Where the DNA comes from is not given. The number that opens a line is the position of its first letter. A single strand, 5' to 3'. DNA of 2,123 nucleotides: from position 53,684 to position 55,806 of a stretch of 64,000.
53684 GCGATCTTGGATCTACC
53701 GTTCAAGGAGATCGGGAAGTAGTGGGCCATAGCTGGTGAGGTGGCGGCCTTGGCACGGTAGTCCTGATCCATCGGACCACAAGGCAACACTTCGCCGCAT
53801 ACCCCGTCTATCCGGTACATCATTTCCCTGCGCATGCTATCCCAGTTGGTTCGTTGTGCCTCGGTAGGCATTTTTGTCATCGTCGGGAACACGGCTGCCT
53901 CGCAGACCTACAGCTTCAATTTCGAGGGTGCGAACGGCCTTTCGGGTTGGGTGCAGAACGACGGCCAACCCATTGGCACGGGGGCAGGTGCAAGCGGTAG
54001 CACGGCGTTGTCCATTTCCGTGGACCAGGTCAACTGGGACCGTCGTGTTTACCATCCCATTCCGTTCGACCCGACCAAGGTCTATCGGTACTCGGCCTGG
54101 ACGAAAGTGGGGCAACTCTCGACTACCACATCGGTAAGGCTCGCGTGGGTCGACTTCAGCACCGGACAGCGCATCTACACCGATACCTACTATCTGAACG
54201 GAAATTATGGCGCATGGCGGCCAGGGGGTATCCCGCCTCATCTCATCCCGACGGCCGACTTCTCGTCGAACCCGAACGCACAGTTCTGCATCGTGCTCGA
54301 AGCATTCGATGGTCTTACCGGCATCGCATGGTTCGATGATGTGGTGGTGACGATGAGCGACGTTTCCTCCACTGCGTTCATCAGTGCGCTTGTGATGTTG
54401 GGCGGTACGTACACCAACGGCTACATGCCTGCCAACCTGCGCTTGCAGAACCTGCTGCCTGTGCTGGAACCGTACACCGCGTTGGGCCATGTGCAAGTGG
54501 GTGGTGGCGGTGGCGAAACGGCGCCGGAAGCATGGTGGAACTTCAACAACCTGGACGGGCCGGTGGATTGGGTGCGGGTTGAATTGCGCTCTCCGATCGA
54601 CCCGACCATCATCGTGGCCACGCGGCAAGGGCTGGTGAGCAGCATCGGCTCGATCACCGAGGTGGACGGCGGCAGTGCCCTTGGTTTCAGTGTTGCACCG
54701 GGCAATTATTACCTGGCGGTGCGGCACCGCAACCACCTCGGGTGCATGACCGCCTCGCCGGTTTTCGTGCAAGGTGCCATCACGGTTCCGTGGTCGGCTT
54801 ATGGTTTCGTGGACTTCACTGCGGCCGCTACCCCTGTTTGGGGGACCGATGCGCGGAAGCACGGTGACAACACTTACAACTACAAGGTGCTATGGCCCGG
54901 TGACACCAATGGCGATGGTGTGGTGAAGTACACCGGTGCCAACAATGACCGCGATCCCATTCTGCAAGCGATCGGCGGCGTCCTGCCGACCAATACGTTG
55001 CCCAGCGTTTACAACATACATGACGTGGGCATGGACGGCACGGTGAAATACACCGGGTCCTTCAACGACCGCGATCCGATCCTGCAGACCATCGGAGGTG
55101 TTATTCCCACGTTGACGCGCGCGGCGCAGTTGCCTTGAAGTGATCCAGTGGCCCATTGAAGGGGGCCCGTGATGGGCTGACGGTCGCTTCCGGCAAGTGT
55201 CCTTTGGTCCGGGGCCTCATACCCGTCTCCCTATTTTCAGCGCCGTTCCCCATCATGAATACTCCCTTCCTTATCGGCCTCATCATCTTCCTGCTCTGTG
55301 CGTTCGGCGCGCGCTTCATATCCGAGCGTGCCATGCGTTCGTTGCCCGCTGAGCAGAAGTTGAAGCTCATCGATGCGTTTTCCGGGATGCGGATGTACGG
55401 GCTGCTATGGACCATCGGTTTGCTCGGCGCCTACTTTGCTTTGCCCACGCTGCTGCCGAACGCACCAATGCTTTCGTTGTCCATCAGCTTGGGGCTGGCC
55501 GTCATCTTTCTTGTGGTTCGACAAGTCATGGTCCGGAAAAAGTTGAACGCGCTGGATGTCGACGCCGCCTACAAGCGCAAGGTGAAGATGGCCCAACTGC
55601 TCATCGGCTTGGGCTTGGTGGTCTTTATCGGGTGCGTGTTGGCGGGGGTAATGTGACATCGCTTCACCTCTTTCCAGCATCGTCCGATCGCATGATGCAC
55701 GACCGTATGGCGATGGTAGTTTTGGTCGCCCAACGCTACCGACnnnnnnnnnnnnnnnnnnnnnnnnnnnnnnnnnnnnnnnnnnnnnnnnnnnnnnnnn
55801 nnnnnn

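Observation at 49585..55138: Three copies of the ddpX 3' end mark a segmental duplication that carries a novel secreted paralog pair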

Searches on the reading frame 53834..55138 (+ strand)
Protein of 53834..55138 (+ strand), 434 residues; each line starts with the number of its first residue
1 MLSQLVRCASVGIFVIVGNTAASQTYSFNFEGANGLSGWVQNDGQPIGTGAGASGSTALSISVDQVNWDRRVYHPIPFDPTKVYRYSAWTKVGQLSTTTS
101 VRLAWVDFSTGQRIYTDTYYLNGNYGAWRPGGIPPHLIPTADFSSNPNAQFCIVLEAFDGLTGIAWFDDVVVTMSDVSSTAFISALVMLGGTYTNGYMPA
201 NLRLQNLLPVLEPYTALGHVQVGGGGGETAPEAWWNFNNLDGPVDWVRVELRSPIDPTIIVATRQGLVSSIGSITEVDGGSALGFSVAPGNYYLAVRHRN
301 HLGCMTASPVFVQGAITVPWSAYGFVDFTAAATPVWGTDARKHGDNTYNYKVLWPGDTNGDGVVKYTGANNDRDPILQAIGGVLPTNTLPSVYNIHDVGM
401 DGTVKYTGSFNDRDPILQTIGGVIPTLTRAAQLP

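Call 9: search_protein_families(library=pfam, proteins=[window:53834-55138:+], max_evalue=0.01)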
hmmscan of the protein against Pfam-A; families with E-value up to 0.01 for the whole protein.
window:53834-55138:+ (434 aa): 0 families

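Call 40: search_protein_families(library=ncbifam, proteins=[window:53834-55138:+], max_evalue=1)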
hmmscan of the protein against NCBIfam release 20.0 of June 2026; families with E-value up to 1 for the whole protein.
window:53834-55138:+ (434 aa): 1 family
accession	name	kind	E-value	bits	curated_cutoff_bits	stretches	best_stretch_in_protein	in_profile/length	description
NF041188.2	encap_f3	equivalog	0.065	12.4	180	1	276-333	167-224/266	family 3 encapsulin nanocompartment shell protein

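Call 41: search_solved_structures(query=window:53834-55138:+, max_evalue=1)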
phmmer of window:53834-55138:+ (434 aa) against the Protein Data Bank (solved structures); distinct sequences matched with E-value up to 1: 0.
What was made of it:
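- Tried and rejected: Nothing found (call 41).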

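Call 49: predict_structure(alignment_id=A2)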
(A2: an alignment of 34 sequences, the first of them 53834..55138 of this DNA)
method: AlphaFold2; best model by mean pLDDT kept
length: 434 residues; sequences in the alignment: 34
mean_pLDDT: 77.9   pTM: 0.76
mean pLDDT of the five models: 77.9, 77.6, 74.1, 73.0, 70.5
residues with pLDDT >= 90: 201; 70-90: 123; 50-70: 30; < 50: 80
segments of 3 or more residues with pLDDT < 50: 18-20, 358-434
pLDDT, mean of each block of 10 residues (from residue 1): 66 53 87 90 92 92 93 94 93 92 92 75 84 88 90 94 94 93 93 80 81 78 85 86 92 89 94 93 93 90 87 87 92 80 79 65 44 40 35 35 36 33 37 29
secondary structure, 60 per line:
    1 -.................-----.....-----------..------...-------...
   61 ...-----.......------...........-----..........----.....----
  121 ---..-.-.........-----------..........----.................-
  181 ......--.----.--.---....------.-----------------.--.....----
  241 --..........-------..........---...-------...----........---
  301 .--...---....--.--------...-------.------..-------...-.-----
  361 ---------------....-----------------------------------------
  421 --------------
elements in order: H2-18 E24-28 E48-50 E58-63 E69-75 E82-92 E98-107 E112-116 E129-137 E149-158 E163-176 E181-186 H201-204 H232-236 E243-252 E260-269 E273-275 E283-285 E290-297 E304-306 E310-313 E325-327 E351-353 H376-379

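Call 53: fold_search(model_id=the predicted structure, library=pdb)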
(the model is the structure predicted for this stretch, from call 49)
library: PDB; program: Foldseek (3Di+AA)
matches with E <= 10: 1427; with E <= 0.001: 81
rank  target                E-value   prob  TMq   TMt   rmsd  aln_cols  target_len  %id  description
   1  2c9a_A                3.1e-06  1.00  0.24  0.37  13.9       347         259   10  Crystal structure of the MAM-Ig module of receptor protein tyrosine phosphatase mu (released 2006-01-19)
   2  2zey_A                5.4e-06  1.00  0.26  0.72   4.9       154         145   18  Family 16 carbohydrate binding module (released 2008-03-04)
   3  3oea_A                8.9e-06  1.00  0.26  0.70   5.0       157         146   18  Crystal structure of the Q121E mutants of C.polysaccharolyticus CBM16-1 bound to cellopentaose (released 2010-08-25)
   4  3oeb_A                1.2e-05  1.00  0.26  0.70   5.0       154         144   19  Crystal structure of the Q121E mutant of C.polysaccharolyticus CBM16-1 bound to mannopentaose (released 2010-08-25)
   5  2w5f_B                1.2e-05  1.00  0.25  0.21  17.6       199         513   18  High resolution crystallographic structure of the Clostridium thermocellum N-terminal endo-1,4-beta-D-xylanase 10B (Xy (released 2010-01-19)
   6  2zew_B                1.5e-05  1.00  0.24  0.63   5.7       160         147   19  Family 16 Cabohydrate Binding Domain Module 1 (released 2008-03-04)
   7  8qpg_TA               1.6e-05  1.00  0.22  0.23   8.0       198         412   15  Turret of Haloferax tailed virus 1 (released 2024-10-09)
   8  2zex_A                2.0e-05  1.00  0.27  0.73   4.7       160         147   18  Family 16 carbohydrate binding module (released 2008-03-04)
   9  1h6x                  2.3e-05  1.00  0.28  0.68   3.9       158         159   20  The role of conserved amino acids in the cleft of the C-terminal family 22 carbohydrate binding module of Clostridium th (released 2002-06-27)
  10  2zey_B                2.6e-05  1.00  0.25  0.69   4.5       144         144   18  Family 16 carbohydrate binding module (released 2008-03-04)
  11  8a28_A                2.6e-05  1.00  0.22  0.24   6.1       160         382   12  Structure of the astacin zymogen of LAST-MAM from Limulus polyphemus (released 2022-10-19)
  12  2v5y                  2.8e-05  1.00  0.25  0.20  14.8       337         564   11  Crystal structure of the receptor protein tyrosine phosphatase mu ectodomain (released 2007-09-11)
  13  2w91                  3.6e-05  0.99  0.19  0.14  14.2       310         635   10  Structure of a Streptococcus pneumoniae family 85 glycoside hydrolase, Endo-D. (released 2009-01-27)
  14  2zex_B                4.0e-05  1.00  0.26  0.69   5.2       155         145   18  Family 16 carbohydrate binding module (released 2008-03-04)
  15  2w5f_A                4.0e-05  1.00  0.23  0.20  13.4       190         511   17  High resolution crystallographic structure of the Clostridium thermocellum N-terminal endo-1,4-beta-D-xylanase 10B (Xy (released 2010-01-19)
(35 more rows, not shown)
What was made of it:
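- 53834..55138 (+): P2: a secreted CBM-like protein of the P2 ortholog group. AlphaFold model with pLDDT 78; the N-terminal domain matches CBM16, CBM22 and CBM4 folds with TM about 0.7 (calls 49, 53).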

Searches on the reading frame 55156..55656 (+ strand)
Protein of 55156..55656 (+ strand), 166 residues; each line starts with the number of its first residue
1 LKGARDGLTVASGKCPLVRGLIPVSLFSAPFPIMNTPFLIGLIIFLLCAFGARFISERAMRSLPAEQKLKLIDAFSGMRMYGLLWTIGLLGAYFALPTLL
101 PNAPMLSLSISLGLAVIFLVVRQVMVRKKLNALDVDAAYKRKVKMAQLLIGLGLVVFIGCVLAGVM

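Call 9: search_protein_families(library=pfam, proteins=[window:55156-55656:+], max_evalue=0.01)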
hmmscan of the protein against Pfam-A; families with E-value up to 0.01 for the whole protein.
window:55156-55656:+ (166 aa): 0 families

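Call 40: search_protein_families(library=ncbifam, proteins=[window:55156-55656:+], max_evalue=1)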
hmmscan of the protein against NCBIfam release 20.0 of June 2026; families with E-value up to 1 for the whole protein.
window:55156-55656:+ (166 aa): 1 family
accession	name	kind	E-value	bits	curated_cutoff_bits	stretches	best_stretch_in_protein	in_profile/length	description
NF041554.1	SA1362_fam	subfamily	0.35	11.1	42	1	108-145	32-67/70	SA1362 family protein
